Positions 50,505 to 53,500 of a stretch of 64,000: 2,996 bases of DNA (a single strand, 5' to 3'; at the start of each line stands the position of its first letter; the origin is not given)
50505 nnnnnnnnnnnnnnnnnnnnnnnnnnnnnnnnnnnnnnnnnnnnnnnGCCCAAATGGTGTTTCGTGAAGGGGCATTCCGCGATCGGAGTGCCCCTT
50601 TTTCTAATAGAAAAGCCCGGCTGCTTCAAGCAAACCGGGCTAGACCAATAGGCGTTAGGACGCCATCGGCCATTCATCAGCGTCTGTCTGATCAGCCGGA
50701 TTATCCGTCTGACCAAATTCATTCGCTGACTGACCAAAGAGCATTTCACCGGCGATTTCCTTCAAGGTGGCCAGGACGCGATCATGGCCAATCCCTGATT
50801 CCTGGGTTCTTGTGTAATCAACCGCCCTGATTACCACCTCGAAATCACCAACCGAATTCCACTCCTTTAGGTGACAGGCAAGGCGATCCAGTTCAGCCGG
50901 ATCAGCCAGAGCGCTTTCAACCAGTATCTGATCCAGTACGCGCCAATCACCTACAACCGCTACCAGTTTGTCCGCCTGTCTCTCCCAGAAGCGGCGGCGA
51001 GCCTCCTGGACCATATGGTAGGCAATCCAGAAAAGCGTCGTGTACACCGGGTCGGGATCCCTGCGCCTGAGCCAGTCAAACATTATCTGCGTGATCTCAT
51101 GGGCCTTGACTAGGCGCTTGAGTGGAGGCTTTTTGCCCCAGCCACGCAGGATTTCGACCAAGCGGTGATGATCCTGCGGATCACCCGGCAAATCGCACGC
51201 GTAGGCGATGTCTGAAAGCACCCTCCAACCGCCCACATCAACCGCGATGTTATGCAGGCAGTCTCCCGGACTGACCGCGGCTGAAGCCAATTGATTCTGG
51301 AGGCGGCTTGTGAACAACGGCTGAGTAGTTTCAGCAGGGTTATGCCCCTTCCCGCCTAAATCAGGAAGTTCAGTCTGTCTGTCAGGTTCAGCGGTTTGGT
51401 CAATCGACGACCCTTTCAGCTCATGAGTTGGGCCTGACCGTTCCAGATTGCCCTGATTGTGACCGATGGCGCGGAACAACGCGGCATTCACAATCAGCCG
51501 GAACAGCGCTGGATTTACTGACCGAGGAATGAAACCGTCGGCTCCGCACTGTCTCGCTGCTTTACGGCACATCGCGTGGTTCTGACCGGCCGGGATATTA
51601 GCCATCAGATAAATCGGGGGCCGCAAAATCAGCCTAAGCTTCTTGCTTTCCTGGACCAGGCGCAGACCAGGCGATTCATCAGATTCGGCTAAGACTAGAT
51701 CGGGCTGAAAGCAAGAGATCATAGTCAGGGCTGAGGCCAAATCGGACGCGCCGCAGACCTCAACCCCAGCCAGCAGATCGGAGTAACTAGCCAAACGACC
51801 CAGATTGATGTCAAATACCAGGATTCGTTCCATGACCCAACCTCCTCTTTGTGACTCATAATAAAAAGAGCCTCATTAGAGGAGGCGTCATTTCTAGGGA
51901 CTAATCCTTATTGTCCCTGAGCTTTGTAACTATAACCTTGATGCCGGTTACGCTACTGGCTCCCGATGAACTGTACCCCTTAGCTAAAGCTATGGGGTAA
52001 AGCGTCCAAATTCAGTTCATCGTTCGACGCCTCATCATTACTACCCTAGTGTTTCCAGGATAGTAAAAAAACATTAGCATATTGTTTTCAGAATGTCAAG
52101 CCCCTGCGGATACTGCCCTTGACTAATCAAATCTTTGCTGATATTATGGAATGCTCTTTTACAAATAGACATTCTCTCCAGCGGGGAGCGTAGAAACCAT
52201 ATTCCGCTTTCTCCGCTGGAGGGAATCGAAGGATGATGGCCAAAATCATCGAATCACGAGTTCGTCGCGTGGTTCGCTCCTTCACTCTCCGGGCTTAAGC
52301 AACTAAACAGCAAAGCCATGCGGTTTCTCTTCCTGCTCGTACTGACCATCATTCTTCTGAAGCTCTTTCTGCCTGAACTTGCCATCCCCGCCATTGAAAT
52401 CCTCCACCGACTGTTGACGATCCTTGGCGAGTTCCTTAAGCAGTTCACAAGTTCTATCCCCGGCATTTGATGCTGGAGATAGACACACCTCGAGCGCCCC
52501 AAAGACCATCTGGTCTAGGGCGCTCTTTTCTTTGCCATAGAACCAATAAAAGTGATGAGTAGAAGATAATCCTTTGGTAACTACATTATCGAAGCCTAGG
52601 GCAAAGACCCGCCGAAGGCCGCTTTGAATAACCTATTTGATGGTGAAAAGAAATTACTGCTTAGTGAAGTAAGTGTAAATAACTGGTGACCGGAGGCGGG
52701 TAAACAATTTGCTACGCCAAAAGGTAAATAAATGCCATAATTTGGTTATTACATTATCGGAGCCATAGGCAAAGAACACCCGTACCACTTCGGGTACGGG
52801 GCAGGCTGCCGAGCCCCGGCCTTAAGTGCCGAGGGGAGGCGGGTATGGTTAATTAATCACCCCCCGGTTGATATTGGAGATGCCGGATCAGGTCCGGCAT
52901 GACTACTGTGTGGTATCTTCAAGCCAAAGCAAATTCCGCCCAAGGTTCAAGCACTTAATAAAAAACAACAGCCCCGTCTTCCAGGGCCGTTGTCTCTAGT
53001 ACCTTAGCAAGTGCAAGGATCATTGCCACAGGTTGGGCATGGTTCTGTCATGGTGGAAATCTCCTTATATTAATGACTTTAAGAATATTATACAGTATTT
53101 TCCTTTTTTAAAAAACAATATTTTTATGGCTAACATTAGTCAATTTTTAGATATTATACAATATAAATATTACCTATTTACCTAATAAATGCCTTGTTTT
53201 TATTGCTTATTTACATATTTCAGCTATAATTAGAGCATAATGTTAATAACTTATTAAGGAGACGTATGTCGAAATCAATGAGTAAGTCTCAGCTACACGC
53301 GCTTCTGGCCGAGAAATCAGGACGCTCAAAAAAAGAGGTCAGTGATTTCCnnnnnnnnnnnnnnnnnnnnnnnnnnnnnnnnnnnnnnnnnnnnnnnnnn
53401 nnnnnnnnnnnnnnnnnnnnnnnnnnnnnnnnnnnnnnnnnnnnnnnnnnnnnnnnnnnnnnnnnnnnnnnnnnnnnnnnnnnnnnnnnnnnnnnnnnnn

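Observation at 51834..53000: Non-coding regulatory-looking locus: promoter, hairpin-sequestered leader peptide, terminator, then two 36-nt direct repeats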

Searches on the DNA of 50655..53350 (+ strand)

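Call 6: search_rna_families(source=window, start=51700, end=53350, threshold=evalue, max_evalue=10, show_alignments=4)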
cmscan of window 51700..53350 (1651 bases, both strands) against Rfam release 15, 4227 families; matches with E-value up to 10: 4.
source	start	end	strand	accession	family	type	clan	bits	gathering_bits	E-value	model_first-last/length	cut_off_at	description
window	51933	52043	-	RF01786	c-di-GMP-II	Cis-reg; riboswitch;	CL00127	58.9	53.5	4.1e-12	1-84/84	no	Cyclic di-GMP-II riboswitch aptamer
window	53050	53108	+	RF02592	Spy392987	Gene; antisense;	-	19.1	47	3.2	1-63/63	no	S. pyogenes antisense RNA 392987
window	52073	52227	+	RF01822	RsaJ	Gene; sRNA;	-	16.5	100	0.44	1-287/287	no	RNA Staph. aureus A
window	52015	52042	-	RF01140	sR20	Gene; snRNA; snoRNA; CD-box;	-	16.1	44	3.3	1-56/56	no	Small nucleolar RNA sR20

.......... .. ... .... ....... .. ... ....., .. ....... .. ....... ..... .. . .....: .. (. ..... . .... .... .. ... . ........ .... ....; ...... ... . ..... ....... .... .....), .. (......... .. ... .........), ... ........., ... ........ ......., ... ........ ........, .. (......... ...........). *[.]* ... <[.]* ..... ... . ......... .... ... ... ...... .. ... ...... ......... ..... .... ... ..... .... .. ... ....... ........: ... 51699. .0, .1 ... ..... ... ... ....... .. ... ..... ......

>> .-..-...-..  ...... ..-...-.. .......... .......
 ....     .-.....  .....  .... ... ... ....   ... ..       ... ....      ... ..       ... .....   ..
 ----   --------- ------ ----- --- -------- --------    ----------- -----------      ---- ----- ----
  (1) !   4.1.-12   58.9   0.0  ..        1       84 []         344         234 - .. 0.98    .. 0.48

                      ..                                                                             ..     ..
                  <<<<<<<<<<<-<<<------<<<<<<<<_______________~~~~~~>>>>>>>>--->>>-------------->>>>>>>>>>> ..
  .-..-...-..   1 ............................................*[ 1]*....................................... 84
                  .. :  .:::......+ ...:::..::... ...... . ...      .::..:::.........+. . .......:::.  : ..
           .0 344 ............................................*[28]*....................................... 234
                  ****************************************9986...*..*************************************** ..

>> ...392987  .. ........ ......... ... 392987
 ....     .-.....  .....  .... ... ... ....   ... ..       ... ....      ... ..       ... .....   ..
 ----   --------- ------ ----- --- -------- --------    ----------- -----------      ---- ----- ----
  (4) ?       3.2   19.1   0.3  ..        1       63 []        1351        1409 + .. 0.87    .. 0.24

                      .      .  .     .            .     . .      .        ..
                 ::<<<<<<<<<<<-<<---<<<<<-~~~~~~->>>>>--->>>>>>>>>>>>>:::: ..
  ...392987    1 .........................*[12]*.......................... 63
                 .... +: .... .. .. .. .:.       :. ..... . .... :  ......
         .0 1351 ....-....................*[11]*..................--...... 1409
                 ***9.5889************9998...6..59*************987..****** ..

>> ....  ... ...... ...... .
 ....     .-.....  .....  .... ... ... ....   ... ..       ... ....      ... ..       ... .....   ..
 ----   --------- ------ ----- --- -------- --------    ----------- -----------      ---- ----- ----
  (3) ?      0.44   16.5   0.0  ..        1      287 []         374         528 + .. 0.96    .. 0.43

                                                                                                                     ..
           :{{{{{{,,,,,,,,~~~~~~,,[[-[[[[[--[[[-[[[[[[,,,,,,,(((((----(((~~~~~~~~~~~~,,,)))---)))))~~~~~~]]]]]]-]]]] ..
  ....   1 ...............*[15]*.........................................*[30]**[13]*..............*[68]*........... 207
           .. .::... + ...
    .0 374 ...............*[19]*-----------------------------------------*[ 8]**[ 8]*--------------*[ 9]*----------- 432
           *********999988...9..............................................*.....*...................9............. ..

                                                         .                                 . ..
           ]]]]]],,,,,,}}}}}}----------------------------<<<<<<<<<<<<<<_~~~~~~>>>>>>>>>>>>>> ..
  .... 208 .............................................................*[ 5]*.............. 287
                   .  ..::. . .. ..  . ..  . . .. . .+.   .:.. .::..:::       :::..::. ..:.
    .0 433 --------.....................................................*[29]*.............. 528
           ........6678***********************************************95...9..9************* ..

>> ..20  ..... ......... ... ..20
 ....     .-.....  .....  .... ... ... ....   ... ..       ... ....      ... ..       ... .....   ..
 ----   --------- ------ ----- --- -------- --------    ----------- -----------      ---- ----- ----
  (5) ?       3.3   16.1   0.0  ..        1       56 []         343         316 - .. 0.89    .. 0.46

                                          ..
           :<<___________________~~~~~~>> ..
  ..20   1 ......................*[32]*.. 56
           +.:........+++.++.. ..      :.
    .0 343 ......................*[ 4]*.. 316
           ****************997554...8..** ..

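Call 28: search_dna_similar(query=window:52044-53265:+, collection=phages, mode=distant, max_evalue=0.01)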
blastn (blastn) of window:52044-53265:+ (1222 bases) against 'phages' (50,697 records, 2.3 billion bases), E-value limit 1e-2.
No match.

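Call 29: search_dna_similar(query=window:52044-53265:+, collection=plasmids, mode=distant, max_evalue=0.01)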
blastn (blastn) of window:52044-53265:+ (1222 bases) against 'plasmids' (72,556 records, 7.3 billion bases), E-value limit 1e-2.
No match.

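Call 44: search_rna_families(source=L001, start=1, end=1700, threshold=evalue, max_evalue=10)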
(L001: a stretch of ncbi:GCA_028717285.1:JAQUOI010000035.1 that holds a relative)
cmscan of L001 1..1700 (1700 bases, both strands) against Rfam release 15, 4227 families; matches with E-value up to 10: 6.
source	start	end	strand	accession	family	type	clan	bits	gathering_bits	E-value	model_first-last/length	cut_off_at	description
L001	1455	1565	+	RF01786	c-di-GMP-II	Cis-reg; riboswitch;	CL00127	58.9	53.5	4.2e-12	1-84/84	no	Cyclic di-GMP-II riboswitch aptamer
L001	419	497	-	RF04315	manA-II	Cis-reg;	-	20.4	100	1.4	1-147/147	no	manA_II ncRNA motif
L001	257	315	-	RF02592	Spy392987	Gene; antisense;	-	19.1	47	3.3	1-63/63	no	S. pyogenes antisense RNA 392987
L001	1456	1483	+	RF01140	sR20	Gene; snRNA; snoRNA; CD-box;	-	16.1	44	3.4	1-56/56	no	Small nucleolar RNA sR20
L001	52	202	-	RF02799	CssrB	Gene; sRNA;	-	14.3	76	6.2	1-180/180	no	Chromosome-encoded Shigella sRNA B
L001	395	454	+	RF02763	IsrM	Gene; sRNA;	-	12.6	376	1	1-329/329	no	IsrM sRNA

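Call 78: search_rna_families(source=L022, start=700, end=7600, threshold=evalue, max_evalue=1)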
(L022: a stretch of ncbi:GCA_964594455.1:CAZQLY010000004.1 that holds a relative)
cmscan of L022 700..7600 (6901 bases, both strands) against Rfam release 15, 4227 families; matches with E-value up to 1: 3.
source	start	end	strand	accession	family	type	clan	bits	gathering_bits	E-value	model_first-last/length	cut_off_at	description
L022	7383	7456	+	RF00005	tRNA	Gene; tRNA;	CL00001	64.6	29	1e-12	1-71/71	no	tRNA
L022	4786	4905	+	RF01786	c-di-GMP-II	Cis-reg; riboswitch;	CL00127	60.2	53.5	7.1e-12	1-84/84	no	Cyclic di-GMP-II riboswitch aptamer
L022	6195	6265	-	RF02450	ncr1175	Gene; sRNA;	-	26.6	60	0.14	1-110/110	no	Bacillus sRNA ncr1175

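Call 93: search_rna_families(sources=[L023, L026], threshold=gathering)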
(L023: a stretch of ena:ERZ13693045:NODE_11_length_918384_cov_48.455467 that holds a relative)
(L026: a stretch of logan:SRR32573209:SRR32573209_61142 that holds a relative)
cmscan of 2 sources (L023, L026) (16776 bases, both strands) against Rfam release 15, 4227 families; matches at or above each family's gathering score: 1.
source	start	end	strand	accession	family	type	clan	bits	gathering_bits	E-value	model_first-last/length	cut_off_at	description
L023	5672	5745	+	RF00005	tRNA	Gene; tRNA;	CL00001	64.2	29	3.2e-12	1-71/71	no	tRNA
